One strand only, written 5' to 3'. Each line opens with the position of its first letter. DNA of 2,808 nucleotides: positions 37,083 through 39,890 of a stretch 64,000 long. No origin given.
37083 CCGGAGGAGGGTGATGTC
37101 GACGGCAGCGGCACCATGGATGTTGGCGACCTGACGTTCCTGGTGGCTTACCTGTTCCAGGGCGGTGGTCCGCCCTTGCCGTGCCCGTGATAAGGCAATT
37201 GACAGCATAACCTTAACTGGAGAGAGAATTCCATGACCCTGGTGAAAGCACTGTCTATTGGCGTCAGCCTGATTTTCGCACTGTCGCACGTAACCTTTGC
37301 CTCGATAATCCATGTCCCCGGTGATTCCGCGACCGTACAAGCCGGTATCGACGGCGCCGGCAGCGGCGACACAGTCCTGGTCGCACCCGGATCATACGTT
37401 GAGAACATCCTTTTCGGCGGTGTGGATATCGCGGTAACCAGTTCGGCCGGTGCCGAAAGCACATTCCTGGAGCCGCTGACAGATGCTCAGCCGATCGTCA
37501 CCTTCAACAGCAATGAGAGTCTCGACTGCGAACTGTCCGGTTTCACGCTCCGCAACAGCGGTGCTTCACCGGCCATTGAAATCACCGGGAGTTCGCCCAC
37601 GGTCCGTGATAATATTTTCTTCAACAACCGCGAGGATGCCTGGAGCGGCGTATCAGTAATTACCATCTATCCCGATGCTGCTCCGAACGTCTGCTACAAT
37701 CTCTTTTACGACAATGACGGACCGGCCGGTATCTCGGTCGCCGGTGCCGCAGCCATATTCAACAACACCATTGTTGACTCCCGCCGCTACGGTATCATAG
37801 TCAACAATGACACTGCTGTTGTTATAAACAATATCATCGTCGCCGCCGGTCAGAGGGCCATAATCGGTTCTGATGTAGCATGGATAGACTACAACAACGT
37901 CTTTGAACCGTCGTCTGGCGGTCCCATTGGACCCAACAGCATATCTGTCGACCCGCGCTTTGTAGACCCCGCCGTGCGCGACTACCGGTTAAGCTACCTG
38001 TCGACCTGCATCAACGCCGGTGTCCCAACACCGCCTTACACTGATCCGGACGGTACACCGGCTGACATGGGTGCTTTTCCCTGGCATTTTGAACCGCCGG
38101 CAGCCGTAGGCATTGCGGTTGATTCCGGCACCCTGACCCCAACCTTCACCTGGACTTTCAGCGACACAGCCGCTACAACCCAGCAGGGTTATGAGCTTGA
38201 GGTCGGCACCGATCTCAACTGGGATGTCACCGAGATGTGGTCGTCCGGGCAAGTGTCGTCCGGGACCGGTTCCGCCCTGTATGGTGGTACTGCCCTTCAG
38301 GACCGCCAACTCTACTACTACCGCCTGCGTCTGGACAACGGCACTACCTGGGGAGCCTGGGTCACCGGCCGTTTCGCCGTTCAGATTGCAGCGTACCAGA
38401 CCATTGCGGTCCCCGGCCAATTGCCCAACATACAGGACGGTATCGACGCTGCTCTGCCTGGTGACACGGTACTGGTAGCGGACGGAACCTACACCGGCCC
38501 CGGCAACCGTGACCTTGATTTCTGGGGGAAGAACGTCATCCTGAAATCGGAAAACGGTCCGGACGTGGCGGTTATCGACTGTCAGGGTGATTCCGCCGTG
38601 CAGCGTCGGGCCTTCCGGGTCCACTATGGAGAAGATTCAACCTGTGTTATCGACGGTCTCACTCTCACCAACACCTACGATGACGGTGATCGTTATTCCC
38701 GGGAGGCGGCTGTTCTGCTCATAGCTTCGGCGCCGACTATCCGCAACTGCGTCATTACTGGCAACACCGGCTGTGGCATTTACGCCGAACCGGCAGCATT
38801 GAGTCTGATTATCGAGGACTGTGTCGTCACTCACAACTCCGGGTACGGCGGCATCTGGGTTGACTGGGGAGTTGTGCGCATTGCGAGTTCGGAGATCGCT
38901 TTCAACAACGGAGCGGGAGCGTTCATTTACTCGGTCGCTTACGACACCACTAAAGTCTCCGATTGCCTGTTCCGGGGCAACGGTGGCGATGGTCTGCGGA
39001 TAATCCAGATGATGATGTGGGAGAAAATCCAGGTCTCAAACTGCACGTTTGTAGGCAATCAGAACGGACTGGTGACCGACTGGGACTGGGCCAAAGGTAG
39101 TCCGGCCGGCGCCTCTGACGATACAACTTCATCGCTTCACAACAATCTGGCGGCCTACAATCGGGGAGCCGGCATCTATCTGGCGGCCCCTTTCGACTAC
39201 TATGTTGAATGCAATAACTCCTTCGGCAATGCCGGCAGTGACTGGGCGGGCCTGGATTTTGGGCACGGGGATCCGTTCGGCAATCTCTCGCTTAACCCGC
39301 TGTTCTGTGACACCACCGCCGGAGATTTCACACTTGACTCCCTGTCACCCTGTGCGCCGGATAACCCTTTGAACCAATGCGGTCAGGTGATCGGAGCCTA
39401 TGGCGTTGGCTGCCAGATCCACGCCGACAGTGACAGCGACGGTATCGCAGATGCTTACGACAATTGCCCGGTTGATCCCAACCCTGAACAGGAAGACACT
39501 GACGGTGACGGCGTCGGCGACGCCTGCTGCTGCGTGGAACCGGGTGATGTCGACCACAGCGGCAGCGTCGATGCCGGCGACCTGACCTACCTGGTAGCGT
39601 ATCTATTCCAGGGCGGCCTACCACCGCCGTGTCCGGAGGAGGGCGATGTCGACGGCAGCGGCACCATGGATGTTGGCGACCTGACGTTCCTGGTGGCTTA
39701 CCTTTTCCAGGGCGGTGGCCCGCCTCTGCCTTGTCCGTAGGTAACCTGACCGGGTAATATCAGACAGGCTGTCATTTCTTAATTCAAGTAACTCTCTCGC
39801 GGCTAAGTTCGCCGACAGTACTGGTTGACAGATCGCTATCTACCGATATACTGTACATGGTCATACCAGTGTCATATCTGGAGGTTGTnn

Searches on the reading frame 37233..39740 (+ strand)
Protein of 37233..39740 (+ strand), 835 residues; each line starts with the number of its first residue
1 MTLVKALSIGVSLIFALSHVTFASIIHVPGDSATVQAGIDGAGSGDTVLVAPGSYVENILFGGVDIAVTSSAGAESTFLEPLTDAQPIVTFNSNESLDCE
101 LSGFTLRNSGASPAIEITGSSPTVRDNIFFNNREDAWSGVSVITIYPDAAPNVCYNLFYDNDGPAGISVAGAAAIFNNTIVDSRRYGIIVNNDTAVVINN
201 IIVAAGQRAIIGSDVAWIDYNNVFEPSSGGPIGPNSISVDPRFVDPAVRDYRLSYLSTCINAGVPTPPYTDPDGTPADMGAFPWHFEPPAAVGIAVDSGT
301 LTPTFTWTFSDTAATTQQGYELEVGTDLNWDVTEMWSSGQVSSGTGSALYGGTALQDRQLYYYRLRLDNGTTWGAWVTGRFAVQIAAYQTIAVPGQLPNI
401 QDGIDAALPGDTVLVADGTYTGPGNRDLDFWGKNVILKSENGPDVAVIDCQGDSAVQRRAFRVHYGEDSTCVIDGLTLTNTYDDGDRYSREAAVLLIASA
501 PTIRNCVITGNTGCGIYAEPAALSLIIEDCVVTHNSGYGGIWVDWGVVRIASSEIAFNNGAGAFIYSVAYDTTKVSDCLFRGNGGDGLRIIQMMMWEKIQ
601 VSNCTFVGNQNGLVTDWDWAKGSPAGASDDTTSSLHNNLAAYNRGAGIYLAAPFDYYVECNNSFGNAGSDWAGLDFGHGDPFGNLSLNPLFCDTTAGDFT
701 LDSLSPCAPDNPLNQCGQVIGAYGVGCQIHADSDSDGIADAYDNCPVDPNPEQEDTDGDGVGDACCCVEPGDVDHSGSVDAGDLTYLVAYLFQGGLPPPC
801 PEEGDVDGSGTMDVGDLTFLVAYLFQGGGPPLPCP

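Call 3: search_protein_families(library=pfam, proteins=[window:37233-39740:+], max_evalue=1)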
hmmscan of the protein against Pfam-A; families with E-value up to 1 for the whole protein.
window:37233-39740:+ (835 aa): 9 families
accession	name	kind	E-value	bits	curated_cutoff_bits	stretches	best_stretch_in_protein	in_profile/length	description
PF13229.12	Beta_helix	-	6.7e-20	71.7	25.9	4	463-606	26-158/158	Right handed beta helix region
PF05048.19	NosD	-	9.1e-11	42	23.6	2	490-612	60-175/212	Periplasmic copper-binding protein (NosD)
PF25788.1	Ig_Rha78A_N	-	3.1e-09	37.5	27.4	1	300-376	17-93/105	Rha78A-like, N-terminal immunoglobulin domain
PF07602.17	DUF1565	-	4.1e-09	36.6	20.3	2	439-522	75-155/257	Protein of unknown function (DUF1565)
PF16318.11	DUF4957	-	1.3e-06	28.8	30.8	1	418-545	1-124/142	Domain of unknown function (DUF4957)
PF12708.12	Pect-lyase_RHGA_epim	-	2e-05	25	27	2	558-620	142-197/213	Rhamnogalacturonase A/epimerase, pectate lyase-like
PF00404.24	Dockerin_1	-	4.3e-05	24.1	22.9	1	770-824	1-56/57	Dockerin type I domain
PF02412.23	TSP_3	-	7.3e-05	22.8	25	1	727-753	12-36/36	Thrombospondin type 3 repeat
PF17161.10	DUF5123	-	0.0081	17.7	35.1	1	599-703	1-100/113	Domain of unknown function (DUF5123)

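Call 28: search_protein_families(library=ncbifam, proteins=[window:37233-39740:+], max_evalue=1)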
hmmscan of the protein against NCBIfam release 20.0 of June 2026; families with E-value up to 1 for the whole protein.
window:37233-39740:+ (835 aa): 5 families
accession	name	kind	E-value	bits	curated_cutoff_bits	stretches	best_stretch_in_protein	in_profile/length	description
NF045500.1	Omp28_seleno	equivalog_domain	3.4e-10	39.9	200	1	728-767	270-309/377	Omp28-related selenoprotein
NF047638.1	throspo3_MtsC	equivalog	2.6e-08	33.2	350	1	725-766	59-100/428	cell-cell cohesion MYXO-CTERM protein MtsC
TIGR04247.1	NosD_copper_fam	subfamily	6.5e-08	31.5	300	1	400-532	1-116/377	nitrous oxide reductase family maturation protein NosD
TIGR03804.1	para_beta_helix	repeat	0.0045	16.6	19.45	1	499-517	8-25/44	parallel beta-helix repeat protein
NF047854.1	LIC10774_subfam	equivalog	0.012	14.5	380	1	465-535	169-243/358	LIC10774/LIC10365 family surface protein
